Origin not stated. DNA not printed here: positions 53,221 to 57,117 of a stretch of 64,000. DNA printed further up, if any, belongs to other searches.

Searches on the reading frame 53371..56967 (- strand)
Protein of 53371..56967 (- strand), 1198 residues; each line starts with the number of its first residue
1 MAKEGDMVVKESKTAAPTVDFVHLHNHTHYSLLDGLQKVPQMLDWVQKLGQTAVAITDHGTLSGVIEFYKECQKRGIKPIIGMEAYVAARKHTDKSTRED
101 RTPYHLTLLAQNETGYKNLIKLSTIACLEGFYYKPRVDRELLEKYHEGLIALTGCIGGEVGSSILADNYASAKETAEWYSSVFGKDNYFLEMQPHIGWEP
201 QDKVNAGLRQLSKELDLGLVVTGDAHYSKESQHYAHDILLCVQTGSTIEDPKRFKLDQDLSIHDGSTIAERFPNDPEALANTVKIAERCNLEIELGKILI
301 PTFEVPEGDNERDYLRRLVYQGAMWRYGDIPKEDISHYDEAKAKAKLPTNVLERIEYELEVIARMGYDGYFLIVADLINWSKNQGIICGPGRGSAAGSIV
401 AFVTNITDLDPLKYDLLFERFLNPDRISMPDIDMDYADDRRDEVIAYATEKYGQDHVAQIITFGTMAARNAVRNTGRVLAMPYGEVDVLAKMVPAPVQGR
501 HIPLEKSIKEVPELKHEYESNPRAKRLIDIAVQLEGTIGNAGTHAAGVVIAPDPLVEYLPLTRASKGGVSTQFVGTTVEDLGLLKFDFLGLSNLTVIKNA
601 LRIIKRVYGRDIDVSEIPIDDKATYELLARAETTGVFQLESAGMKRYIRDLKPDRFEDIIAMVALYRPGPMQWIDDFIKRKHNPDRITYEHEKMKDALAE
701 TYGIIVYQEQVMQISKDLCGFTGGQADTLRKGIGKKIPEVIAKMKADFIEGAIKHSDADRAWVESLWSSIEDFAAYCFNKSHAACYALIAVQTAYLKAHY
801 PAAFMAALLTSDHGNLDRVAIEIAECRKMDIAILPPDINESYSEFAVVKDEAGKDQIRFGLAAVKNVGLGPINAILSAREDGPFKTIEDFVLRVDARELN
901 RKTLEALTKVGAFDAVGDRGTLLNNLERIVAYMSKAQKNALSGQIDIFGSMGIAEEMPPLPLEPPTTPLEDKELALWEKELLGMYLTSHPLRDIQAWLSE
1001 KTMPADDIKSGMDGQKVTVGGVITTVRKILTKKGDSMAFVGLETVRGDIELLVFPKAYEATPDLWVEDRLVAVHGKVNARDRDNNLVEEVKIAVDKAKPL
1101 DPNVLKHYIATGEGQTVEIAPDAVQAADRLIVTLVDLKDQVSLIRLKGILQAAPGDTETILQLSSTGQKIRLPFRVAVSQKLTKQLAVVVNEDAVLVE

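Call 78: search_protein_families(library=pfam, proteins=[window:53371-56967:-], max_evalue=0.001)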
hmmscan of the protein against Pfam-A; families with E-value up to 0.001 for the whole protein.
window:53371-56967:- (1198 aa): 5 families
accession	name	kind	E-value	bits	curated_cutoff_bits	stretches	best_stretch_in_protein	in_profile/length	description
PF07733.18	DNA_pol3_alpha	-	4.8e-96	321.8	23.9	1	314-590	2-260/260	Bacterial DNA polymerase III alpha NTPase domain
PF17657.6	DNA_pol3_finger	-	1.2e-63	213.8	22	1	593-755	1-165/166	Bacterial DNA polymerase III alpha subunit finger domain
PF02811.25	PHP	-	8.3e-59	199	26.4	1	23-195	1-164/164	PHP domain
PF14579.12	HHH_6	-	3.6e-26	91.6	25.6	1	831-919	2-87/90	Helix-hairpin-helix motif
PF01336.31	tRNA_anti-codon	-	5.5e-09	36.3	27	1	1017-1100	1-75/75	OB-fold nucleic acid binding domain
